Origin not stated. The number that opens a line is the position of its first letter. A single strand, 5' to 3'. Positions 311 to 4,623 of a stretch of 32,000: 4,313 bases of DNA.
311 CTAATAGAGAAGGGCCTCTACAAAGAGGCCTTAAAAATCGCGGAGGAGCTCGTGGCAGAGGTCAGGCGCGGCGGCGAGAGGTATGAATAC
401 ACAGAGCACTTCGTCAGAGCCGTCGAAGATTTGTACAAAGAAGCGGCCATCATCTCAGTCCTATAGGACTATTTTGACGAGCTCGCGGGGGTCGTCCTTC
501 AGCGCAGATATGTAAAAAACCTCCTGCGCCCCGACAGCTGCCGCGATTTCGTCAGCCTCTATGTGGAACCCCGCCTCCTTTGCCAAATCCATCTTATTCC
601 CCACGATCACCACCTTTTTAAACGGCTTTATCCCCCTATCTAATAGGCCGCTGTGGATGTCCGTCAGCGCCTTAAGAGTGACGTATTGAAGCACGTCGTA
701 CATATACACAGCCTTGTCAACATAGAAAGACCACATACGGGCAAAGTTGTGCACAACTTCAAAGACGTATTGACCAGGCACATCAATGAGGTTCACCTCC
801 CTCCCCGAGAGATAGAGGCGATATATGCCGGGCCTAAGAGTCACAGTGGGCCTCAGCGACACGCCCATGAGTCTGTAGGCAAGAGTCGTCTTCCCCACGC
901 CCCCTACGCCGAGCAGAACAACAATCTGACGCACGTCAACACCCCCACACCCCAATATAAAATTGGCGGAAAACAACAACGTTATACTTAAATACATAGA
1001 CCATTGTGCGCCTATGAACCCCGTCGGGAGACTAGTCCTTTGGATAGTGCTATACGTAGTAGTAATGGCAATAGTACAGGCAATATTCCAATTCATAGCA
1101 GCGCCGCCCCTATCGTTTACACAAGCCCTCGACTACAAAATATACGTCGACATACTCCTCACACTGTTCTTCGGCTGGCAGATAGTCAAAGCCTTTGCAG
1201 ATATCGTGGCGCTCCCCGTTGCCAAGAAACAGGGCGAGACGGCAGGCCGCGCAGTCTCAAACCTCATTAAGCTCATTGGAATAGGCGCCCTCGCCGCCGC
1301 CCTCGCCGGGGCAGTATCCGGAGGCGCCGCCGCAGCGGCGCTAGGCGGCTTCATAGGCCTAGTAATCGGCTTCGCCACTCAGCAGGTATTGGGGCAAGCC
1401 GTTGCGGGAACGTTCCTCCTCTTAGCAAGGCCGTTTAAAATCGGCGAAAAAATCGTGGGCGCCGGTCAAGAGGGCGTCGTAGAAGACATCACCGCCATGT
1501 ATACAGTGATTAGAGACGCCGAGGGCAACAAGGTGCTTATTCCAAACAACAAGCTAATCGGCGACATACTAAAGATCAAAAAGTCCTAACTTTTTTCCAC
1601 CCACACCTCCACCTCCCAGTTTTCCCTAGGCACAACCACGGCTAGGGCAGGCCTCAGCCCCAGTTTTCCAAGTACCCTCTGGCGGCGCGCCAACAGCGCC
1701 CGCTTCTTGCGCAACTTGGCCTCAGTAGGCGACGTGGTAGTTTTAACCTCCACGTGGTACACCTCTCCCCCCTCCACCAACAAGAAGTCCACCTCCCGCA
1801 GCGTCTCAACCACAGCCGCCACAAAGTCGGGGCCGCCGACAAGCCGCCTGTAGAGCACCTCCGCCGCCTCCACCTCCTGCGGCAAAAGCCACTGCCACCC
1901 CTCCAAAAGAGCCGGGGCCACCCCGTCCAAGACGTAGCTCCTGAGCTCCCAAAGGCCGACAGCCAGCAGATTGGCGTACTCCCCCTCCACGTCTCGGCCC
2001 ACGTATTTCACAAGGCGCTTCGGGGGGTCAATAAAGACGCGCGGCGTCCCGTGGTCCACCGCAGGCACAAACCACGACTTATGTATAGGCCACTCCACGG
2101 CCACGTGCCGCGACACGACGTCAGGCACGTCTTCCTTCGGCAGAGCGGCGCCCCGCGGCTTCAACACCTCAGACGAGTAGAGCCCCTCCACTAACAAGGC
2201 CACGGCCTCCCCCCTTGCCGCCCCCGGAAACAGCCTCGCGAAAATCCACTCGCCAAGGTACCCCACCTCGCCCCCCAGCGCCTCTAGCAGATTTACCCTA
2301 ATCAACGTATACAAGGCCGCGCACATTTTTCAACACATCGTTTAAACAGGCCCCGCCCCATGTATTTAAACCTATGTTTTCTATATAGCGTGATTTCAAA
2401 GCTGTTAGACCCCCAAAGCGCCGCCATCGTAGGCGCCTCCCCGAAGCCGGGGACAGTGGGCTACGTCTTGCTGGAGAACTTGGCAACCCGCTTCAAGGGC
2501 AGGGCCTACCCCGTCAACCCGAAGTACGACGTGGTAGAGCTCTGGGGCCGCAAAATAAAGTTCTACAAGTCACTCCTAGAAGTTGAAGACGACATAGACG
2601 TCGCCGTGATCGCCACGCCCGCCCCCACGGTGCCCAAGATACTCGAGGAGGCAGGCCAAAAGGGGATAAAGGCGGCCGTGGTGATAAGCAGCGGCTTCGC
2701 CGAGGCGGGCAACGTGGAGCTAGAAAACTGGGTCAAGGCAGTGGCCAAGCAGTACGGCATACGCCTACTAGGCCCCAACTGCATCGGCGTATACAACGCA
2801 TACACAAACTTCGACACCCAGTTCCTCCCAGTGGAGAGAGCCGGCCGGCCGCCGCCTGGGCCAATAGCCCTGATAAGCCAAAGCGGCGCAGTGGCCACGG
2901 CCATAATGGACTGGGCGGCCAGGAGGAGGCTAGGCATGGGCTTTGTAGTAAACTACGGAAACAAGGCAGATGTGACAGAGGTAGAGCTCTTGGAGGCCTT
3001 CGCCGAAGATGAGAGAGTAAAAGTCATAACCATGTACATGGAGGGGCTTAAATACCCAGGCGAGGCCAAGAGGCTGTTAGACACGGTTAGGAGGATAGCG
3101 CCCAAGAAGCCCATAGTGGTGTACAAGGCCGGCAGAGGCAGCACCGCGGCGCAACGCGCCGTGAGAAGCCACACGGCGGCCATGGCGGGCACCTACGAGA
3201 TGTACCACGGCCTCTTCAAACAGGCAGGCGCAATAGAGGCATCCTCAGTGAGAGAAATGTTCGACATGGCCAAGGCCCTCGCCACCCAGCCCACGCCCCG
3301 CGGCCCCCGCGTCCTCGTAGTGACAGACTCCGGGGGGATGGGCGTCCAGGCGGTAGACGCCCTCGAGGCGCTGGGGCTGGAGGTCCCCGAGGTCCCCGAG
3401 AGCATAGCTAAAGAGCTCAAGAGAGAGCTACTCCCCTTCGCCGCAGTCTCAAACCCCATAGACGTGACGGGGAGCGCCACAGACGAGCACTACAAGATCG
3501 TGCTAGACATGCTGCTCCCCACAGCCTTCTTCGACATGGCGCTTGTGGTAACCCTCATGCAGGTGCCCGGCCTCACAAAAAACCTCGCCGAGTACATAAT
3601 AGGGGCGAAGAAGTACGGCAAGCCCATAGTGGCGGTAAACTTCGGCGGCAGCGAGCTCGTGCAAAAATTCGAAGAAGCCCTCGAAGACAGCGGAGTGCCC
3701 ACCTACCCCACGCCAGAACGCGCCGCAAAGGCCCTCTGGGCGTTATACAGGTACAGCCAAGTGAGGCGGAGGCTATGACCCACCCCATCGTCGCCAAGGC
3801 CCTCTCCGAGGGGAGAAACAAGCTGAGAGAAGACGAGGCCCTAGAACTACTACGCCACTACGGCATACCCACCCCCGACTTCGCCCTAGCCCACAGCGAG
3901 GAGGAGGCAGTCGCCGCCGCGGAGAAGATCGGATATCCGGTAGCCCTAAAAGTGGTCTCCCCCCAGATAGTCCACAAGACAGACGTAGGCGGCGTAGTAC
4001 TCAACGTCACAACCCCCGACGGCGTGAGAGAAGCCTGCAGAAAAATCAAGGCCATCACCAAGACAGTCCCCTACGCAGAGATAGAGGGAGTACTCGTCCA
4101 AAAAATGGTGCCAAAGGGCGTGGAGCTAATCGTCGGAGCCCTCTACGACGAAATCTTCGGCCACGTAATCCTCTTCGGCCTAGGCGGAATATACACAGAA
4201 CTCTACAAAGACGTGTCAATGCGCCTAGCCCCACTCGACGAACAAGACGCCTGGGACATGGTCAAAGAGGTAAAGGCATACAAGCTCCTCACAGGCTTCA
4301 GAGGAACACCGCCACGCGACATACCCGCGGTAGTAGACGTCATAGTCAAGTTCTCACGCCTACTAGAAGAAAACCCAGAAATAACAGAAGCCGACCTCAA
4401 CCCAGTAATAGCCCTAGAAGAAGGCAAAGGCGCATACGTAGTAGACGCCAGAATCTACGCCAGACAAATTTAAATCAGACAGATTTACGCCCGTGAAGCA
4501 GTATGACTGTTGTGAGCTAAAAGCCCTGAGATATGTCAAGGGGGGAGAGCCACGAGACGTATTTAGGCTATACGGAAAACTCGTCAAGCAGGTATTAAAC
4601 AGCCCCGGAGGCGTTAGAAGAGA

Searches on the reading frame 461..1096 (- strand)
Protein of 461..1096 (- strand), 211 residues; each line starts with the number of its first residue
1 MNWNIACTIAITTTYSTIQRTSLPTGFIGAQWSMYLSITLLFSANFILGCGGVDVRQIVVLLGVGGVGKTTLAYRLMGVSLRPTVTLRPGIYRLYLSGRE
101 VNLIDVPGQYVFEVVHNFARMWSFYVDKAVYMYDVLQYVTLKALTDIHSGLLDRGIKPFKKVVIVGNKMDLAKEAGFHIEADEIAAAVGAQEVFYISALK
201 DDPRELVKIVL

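Call 100: search_protein_families(library=pfam, proteins=[window:461-1096:-], max_evalue=0.01)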
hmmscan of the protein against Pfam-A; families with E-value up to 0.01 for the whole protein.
window:461-1096:- (211 aa): 9 families
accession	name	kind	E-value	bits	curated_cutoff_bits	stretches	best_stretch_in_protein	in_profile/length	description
PF02421.24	FeoB_N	-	3.7e-08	33.5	27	1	59-206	3-152/156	Ferrous iron transport protein B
PF00071.28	Ras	-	6.4e-08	32.8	21.6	1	59-198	2-143/162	Ras family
PF01926.29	MMR_HSR1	-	1.1e-06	29.1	21.9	1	59-168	2-113/113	50S ribosome-binding GTPase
PF10662.15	PduV-EutP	-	2.1e-06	28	21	1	58-202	3-132/143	Ethanolamine utilisation - propanediol utilisation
PF00025.27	Arf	-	2e-05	24.6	22.3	1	59-192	17-144/174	ADP-ribosylation factor family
PF08477.19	Roc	-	0.00061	20.5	27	1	59-170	2-119/119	Ras of Complex, Roc, domain of DAPkinase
PF03193.22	RsgA_GTPase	-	0.00086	19.6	30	0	57-79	107-129/174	RsgA GTPase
PF09439.16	SRPRB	-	0.00097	19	25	1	57-112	4-59/178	Signal recognition particle receptor beta subunit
PF00009.33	GTP_EFTU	-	0.0021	18.1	26.5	0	96-200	66-171/188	Elongation factor Tu GTP binding domain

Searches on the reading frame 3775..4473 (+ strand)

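Call 100: search_protein_families(library=pfam, proteins=[window:3775-4473:+], max_evalue=0.01)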
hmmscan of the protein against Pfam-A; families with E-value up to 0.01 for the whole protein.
window:3775-4473:+ (232 aa): 4 families
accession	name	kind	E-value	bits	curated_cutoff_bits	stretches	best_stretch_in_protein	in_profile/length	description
PF13549.11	ATP-grasp_5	-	7.6e-84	280.9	27.6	1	8-227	1-219/221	ATP-grasp domain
PF08442.15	ATP-grasp_2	-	1.7e-05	24.9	29.5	1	17-124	2-113/202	ATP-grasp domain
PF02222.28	ATP-grasp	-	0.0037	17.4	27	1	25-61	2-38/179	ATP-grasp domain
PF08443.16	RimK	-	0.0063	16.6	21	1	22-62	7-49/188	RimK-like ATP-grasp domain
